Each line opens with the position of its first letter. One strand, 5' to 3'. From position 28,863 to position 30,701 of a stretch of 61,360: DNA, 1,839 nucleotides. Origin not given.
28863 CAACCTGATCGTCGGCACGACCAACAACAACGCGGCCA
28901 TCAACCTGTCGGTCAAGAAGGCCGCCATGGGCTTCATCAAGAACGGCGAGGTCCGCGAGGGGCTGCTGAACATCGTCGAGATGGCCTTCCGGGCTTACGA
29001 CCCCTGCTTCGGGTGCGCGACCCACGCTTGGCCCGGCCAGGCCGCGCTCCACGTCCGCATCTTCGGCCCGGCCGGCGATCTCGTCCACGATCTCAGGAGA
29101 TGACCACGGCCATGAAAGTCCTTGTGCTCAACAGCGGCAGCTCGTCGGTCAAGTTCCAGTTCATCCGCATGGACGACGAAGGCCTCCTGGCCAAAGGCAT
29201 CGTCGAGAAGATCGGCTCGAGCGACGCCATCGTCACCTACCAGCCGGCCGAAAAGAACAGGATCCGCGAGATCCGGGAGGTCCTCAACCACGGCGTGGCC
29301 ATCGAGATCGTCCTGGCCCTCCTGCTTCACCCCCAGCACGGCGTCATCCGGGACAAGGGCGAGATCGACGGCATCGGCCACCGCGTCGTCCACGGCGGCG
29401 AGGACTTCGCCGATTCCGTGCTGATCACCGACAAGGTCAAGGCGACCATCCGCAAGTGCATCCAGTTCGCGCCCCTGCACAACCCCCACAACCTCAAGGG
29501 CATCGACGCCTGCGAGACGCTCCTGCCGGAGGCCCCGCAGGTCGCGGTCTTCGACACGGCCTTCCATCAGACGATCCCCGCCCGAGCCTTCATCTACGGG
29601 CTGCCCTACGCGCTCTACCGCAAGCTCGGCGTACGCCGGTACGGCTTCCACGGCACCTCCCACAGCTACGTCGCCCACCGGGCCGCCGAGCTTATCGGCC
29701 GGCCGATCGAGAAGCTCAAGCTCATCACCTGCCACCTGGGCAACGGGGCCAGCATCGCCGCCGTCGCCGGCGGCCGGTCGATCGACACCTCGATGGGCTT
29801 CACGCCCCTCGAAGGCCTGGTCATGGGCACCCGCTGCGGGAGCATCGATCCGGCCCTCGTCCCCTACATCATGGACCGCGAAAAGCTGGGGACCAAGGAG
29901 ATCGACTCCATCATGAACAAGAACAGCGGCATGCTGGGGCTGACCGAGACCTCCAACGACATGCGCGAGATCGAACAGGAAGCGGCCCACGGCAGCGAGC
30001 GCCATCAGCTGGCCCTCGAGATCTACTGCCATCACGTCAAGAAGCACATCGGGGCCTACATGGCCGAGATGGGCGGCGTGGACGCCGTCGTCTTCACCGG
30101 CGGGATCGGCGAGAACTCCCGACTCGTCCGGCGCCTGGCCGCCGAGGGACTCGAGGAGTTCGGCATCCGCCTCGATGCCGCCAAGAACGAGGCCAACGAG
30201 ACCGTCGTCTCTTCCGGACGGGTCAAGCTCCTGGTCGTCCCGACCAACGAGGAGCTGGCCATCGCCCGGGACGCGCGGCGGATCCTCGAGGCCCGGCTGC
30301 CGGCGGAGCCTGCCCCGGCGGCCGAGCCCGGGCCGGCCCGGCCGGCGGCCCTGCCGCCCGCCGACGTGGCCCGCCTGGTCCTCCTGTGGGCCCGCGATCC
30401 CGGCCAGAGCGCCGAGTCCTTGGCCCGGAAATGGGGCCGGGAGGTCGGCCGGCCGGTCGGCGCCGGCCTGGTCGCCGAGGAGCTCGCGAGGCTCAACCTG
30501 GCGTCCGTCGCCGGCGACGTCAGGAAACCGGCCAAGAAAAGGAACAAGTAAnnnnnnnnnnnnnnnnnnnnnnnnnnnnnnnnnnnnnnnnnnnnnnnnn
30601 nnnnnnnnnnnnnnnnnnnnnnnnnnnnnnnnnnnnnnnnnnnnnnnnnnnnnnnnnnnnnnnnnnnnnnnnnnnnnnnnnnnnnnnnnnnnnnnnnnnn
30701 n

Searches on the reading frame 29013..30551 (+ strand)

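Call 40: search_protein_families(library=pfam, proteins=[window:29013-30551:+], max_evalue=0.00001)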
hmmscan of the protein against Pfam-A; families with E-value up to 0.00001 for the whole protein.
window:29013-30551:+ (512 aa): 1 family
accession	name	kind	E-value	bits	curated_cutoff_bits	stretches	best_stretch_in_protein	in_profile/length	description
PF00871.23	Acetate_kinase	-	8.2e-151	502.6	22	1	35-419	1-392/392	Acetokinase family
